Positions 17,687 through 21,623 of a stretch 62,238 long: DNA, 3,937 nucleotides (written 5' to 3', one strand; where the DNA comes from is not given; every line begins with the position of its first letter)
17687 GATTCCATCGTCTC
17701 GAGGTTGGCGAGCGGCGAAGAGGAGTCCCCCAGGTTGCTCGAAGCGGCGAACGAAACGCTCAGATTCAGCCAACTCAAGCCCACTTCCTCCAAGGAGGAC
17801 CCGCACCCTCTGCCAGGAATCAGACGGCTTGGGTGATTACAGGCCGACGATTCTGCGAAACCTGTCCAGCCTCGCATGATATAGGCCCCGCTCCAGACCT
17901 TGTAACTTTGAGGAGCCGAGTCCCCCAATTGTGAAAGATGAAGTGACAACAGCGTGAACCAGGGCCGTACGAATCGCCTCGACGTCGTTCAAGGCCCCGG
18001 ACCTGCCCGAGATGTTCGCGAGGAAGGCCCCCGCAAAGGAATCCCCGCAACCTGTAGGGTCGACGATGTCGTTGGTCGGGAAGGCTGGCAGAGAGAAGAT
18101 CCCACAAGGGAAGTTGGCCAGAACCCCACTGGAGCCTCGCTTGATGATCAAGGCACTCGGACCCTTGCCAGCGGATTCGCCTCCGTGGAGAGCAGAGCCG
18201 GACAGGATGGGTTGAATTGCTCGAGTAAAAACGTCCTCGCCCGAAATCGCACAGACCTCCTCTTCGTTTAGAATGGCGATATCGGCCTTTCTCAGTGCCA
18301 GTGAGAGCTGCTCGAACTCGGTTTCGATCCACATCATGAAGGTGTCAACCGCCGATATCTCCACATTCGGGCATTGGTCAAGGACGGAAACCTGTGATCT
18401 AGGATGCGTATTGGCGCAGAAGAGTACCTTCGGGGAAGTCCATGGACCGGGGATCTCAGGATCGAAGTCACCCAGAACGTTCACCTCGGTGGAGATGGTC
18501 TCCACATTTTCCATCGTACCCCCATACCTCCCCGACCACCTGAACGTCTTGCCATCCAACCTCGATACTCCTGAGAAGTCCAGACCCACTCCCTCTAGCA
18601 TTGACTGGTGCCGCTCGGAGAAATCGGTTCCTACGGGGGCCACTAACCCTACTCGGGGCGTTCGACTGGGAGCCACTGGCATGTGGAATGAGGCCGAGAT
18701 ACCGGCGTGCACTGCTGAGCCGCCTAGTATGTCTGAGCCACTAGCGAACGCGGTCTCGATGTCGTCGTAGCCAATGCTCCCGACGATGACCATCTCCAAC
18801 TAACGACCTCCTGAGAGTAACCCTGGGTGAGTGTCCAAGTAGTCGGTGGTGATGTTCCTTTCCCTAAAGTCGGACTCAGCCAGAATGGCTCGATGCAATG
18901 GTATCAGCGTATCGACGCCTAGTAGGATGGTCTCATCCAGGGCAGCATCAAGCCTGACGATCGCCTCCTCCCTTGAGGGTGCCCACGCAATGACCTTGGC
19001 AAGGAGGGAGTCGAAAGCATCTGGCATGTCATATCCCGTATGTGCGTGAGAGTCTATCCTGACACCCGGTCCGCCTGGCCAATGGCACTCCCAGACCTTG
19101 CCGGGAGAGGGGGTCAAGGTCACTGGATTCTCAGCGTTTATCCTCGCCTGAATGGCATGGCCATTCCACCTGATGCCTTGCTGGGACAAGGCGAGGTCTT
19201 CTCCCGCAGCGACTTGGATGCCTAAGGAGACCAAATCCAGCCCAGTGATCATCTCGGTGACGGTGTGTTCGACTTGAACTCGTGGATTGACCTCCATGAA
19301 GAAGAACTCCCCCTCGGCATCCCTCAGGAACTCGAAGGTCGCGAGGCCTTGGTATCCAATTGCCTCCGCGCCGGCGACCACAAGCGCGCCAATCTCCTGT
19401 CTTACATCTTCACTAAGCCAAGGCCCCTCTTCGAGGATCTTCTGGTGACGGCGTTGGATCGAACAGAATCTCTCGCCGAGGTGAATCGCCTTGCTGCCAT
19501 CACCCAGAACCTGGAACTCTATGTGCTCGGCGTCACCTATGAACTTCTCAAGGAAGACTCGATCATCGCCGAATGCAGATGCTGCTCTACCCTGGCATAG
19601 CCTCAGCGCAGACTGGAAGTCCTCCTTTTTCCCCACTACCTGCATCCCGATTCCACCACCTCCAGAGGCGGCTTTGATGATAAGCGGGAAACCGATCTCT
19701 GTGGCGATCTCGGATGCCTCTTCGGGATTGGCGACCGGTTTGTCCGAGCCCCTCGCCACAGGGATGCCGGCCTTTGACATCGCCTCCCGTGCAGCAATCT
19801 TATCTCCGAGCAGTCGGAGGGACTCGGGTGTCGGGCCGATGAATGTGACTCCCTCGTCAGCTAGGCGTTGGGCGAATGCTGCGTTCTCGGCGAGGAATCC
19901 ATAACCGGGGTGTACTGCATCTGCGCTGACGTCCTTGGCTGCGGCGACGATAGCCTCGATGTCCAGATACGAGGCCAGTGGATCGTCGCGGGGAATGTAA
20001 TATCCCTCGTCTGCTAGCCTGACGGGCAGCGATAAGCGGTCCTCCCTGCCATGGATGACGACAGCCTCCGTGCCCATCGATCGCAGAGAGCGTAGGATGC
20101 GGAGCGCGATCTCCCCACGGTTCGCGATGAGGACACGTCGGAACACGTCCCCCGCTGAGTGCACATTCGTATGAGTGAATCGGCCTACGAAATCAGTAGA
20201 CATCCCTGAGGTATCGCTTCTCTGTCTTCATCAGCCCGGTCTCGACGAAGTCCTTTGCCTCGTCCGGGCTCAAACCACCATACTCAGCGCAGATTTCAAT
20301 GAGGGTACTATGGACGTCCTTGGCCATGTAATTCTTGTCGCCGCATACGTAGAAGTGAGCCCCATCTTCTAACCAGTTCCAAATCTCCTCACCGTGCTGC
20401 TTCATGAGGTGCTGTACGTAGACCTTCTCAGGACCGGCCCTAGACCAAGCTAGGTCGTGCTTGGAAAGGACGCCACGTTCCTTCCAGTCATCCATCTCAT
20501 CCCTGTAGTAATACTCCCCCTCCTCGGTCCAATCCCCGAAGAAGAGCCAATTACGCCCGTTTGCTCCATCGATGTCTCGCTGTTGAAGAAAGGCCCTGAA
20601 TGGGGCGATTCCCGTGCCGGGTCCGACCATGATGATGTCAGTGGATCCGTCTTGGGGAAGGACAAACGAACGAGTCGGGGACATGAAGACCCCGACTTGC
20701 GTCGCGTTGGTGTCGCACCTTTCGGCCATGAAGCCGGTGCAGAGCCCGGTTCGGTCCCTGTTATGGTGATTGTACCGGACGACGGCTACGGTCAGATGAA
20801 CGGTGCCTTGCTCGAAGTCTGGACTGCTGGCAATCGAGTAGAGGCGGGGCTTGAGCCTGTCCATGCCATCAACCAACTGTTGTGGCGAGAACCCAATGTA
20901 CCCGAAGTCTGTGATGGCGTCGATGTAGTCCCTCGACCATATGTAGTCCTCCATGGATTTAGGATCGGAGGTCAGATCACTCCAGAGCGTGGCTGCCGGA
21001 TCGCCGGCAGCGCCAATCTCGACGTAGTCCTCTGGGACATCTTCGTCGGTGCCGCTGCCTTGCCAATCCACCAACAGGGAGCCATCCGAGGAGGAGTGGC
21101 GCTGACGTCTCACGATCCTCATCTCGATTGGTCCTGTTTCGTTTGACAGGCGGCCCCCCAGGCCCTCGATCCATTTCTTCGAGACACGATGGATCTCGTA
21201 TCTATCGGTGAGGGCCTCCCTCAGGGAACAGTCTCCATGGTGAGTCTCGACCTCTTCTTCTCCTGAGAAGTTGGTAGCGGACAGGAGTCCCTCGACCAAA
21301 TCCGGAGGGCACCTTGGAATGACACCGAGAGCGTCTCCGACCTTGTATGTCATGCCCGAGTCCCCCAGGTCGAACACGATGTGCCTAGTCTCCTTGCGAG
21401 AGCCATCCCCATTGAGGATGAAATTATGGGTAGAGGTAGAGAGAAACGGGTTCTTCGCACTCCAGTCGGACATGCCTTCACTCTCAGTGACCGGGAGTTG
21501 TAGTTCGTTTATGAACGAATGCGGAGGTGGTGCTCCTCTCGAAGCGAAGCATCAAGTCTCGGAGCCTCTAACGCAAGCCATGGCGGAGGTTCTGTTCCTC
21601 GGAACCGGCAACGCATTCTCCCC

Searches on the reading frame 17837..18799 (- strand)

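Call 65: search_protein_families(library=pfam, proteins=[window:17837-18799:-], max_evalue=0.00001)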
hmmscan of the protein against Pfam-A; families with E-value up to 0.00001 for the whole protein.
window:17837-18799:- (320 aa): 1 family
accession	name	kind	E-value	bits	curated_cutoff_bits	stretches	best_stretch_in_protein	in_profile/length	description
PF00294.29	PfkB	-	3.2e-16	60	25.8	1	49-278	52-281/302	pfkB family carbohydrate kinase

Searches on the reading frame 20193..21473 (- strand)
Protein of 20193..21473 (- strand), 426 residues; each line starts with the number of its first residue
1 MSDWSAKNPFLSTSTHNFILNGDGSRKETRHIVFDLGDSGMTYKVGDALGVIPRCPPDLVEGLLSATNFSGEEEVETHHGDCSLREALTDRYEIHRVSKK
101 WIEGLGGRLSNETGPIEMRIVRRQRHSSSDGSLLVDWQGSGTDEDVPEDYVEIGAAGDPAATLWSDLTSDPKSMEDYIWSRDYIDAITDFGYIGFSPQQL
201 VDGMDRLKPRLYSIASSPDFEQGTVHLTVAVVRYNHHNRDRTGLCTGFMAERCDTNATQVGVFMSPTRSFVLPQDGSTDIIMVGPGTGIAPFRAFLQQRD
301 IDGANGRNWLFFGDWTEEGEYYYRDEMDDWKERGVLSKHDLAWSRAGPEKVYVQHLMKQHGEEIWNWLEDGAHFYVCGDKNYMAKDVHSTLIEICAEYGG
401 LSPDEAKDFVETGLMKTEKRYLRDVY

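Call 65: search_protein_families(library=pfam, proteins=[window:20193-21473:-], max_evalue=0.00001)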
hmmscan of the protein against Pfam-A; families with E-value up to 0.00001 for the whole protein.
window:20193-21473:- (426 aa): 2 families
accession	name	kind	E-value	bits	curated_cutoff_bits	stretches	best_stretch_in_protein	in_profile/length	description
PF00667.26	FAD_binding_1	-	1.8e-26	93.6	32.3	2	181-248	153-222/222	FAD binding domain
PF00175.26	NAD_binding_1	-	7.9e-15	55.9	22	1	282-388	1-108/109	Oxidoreductase NAD-binding domain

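Call 80: search_protein_families(library=ncbifam, proteins=[window:20193-21473:-], max_evalue=1e-20)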
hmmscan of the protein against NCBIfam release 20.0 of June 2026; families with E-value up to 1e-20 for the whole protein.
window:20193-21473:- (426 aa): 6 families
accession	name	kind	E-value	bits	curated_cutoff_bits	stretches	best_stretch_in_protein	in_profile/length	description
NF004859.0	PRK06214.1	equivalog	2.3e-113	379.7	432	1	180-426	296-539/539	sulfite reductase subunit alpha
TIGR01931.1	cysJ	equivalog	8.3e-112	374.7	668.15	1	165-426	340-597/597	assimilatory sulfite reductase (NADPH) flavoprotein subunit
NF008197.0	PRK10953.1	equivalog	2.8e-95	319.8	838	1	166-426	345-601/601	NADPH-dependent assimilatory sulfite reductase flavoprotein subunit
NF058510.1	bifunc_CpcD_PetH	exception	1.9e-27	96.1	635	1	205-399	176-384/405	bifunctional rod-capping linker CpcD/ferredoxin--NADP reductase PetH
NF045929.1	FNRPetHCyano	equivalog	2.1e-26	92.7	600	0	206-398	181-389/411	ferredoxin--NADP reductase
TIGR03224.1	benzo_boxA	equivalog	4.2e-22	78.6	459.2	0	209-399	198-390/411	benzoyl-CoA 2,3-epoxidase subunit BoxA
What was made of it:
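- Tried and rejected: The FNR is a sulfite-reductase-flavoprotein type: 380 bits, against 78.6 for the BoxA model whose cut-off is 459 (call 80).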
